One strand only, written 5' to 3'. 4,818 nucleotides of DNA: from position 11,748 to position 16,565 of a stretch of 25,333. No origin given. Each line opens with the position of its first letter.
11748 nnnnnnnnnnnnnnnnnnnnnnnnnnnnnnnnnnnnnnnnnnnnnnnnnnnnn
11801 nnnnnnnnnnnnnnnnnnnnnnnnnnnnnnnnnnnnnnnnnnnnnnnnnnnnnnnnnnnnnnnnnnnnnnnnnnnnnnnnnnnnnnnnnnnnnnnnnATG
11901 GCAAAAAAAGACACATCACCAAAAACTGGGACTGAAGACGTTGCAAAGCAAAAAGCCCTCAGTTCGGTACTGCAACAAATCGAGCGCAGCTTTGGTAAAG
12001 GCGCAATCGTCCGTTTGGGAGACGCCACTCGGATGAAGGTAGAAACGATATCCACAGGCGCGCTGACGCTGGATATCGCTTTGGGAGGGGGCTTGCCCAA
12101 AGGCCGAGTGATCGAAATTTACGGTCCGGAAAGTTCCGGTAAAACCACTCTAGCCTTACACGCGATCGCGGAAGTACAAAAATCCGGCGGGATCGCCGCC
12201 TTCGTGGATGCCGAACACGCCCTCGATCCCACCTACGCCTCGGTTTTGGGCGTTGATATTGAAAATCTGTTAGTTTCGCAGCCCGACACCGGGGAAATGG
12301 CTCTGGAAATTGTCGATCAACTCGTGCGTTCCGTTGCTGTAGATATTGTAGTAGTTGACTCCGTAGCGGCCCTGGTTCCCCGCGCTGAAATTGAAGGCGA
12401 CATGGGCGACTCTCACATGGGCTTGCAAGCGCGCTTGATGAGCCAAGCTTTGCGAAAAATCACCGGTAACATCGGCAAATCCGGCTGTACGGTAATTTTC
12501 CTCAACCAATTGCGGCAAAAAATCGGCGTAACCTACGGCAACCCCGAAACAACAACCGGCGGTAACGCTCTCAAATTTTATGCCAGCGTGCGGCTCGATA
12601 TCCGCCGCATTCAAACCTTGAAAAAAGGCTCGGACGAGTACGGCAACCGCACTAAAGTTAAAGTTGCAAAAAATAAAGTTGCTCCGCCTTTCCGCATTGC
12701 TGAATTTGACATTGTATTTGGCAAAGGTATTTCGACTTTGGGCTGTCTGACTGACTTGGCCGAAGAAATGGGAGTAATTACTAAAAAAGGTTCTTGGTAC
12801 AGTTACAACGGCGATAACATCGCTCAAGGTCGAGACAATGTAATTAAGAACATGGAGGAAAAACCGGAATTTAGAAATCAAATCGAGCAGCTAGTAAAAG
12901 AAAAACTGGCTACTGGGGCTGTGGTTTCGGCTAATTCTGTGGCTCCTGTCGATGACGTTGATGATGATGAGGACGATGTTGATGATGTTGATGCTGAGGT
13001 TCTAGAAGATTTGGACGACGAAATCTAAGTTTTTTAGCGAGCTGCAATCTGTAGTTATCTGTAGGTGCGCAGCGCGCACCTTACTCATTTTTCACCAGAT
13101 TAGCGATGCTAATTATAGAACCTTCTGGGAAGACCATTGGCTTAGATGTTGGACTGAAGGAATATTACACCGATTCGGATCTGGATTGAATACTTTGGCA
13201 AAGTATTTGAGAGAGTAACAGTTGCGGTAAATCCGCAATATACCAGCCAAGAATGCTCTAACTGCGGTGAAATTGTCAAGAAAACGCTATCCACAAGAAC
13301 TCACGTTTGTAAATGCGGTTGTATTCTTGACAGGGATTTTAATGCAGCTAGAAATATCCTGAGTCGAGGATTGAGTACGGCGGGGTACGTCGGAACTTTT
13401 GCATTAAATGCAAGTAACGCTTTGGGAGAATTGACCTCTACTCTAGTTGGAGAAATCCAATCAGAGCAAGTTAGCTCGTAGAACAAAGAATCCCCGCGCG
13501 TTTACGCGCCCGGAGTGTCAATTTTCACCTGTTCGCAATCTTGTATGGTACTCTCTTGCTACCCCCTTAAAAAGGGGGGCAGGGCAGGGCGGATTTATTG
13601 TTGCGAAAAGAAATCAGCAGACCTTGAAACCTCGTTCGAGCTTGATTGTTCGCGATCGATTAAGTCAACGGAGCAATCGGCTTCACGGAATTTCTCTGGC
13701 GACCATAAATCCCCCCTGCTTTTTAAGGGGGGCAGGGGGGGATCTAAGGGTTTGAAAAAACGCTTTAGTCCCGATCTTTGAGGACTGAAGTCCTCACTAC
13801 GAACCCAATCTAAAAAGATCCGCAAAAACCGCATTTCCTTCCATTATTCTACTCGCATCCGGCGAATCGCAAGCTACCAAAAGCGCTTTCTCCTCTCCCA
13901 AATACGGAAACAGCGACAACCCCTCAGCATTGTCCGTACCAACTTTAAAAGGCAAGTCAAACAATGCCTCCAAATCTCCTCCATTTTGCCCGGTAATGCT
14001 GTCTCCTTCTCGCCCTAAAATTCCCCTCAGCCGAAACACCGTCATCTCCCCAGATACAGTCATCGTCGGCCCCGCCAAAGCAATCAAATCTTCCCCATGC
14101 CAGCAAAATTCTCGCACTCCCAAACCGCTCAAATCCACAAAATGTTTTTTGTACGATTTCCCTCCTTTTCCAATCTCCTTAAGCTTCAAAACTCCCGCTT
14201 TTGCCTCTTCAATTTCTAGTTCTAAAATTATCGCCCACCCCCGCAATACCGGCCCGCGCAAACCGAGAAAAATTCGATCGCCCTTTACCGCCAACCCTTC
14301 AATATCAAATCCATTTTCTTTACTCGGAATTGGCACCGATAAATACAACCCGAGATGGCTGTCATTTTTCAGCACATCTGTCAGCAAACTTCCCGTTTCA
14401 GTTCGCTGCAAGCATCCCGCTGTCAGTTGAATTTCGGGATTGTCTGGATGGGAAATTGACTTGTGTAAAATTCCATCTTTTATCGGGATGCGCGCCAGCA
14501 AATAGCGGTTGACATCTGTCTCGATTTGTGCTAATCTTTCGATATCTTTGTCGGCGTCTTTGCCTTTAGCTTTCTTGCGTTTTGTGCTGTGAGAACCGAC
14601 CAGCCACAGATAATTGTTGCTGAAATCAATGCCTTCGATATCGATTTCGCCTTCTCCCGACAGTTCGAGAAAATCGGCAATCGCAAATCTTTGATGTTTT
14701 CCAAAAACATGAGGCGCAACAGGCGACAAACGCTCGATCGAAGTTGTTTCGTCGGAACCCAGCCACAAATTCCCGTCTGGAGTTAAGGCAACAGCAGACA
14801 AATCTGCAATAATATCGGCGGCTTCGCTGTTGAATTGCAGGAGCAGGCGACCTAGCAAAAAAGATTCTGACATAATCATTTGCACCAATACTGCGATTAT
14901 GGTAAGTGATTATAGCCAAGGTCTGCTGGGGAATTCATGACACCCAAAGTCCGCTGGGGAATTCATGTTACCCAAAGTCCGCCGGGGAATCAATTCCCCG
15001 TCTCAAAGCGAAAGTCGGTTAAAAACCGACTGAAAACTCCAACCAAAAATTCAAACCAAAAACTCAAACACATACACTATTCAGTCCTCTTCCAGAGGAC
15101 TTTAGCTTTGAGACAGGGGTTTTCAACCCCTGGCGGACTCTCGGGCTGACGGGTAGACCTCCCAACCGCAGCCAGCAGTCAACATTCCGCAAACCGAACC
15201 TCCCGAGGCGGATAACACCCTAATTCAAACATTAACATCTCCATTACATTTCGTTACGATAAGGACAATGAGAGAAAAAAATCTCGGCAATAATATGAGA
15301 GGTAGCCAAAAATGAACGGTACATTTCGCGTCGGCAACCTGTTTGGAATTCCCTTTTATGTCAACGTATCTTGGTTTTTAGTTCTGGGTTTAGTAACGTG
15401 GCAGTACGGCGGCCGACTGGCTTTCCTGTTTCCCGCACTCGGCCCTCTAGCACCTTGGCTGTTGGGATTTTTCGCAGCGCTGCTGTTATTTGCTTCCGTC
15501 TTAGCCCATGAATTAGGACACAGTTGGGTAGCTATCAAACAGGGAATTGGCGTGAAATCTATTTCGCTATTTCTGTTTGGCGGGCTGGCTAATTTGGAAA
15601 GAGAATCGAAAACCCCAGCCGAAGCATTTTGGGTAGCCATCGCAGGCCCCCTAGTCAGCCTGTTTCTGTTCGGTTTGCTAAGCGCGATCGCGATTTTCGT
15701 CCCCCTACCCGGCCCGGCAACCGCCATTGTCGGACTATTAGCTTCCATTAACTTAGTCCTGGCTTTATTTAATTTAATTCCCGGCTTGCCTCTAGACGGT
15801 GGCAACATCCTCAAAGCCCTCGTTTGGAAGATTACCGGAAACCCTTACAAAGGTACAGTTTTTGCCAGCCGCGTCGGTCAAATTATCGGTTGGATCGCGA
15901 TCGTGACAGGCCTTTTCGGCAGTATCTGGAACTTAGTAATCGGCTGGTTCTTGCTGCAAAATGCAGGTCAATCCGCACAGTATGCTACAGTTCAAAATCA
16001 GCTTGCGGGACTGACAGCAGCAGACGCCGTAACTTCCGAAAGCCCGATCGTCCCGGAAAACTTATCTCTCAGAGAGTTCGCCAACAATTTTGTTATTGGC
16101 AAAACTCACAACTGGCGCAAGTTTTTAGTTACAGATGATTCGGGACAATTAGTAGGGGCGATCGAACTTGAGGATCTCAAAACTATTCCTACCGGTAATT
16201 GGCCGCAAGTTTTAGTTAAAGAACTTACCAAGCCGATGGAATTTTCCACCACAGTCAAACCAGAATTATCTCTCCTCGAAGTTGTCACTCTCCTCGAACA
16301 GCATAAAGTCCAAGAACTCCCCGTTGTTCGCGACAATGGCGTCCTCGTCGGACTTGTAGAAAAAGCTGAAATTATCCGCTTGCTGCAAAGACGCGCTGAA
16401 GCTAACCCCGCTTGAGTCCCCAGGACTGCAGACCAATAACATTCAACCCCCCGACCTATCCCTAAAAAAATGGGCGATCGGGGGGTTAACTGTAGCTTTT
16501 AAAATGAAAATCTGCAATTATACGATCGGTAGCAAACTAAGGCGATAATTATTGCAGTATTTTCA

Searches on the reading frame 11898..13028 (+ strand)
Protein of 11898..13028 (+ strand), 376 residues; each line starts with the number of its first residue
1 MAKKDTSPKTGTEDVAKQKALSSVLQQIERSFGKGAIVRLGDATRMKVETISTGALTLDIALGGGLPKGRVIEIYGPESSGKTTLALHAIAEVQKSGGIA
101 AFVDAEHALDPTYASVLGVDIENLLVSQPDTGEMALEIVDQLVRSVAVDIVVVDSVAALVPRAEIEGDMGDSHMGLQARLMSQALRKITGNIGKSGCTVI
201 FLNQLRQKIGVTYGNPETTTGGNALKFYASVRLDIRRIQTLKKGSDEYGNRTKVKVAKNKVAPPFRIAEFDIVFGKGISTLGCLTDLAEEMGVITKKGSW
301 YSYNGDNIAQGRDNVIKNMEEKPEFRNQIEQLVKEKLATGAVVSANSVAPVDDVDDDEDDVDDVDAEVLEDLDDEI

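Call 43: search_protein_families(library=pfam, proteins=[window:11898-13028:+], max_evalue=0.001)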
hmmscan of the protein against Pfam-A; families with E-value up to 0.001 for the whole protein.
window:11898-13028:+ (376 aa): 7 families
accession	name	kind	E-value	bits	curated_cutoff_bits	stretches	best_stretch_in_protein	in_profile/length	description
PF00154.27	RecA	-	2.3e-135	450.5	27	1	19-279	1-262/262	recA bacterial DNA recombination protein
PF21096.2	RecA_C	-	1e-21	77.2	27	1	282-337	1-56/57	RecA C-terminal domain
PF08423.17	Rad51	-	6.3e-09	35.9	22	1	45-238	2-212/244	Rad51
PF06745.19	ATPase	-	7.5e-08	32.5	26.6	1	52-125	2-78/231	KaiC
PF01637.24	ATPase_2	-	3.1e-05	24.4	33.2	1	70-117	21-68/225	ATPase domain predominantly from Archaea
PF13479.12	AAA_24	-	0.00039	20.8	27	1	70-160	3-77/195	AAA domain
PF13481.12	AAA_25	-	0.00087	19.4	27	0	63-97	27-60/195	AAA domain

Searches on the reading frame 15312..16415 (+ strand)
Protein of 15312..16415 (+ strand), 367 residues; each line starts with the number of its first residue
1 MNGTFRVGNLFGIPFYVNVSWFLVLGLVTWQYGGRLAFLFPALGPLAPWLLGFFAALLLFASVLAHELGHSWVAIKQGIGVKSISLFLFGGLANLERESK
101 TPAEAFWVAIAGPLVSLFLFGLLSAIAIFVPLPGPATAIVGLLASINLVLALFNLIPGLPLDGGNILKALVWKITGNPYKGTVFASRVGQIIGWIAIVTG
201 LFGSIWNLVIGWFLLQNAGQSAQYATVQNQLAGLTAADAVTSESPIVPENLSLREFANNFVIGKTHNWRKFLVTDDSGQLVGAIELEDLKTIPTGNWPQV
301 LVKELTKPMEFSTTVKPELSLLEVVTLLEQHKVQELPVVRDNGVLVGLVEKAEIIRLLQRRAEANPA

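Call 43: search_protein_families(library=pfam, proteins=[window:15312-16415:+], max_evalue=0.001)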
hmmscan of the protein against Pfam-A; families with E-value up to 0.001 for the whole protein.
window:15312-16415:+ (367 aa): 3 families
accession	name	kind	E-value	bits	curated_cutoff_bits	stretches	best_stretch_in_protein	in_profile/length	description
PF02163.28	Peptidase_M50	-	2.7e-22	79.6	27.2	2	55-130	2-103/221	Peptidase family M50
PF00571.33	CBS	-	1e-13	51.8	24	1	313-359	10-56/57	CBS domain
PF13398.12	Peptidase_M50B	-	0.00035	20.8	26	1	60-156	22-116/201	Peptidase M50B-like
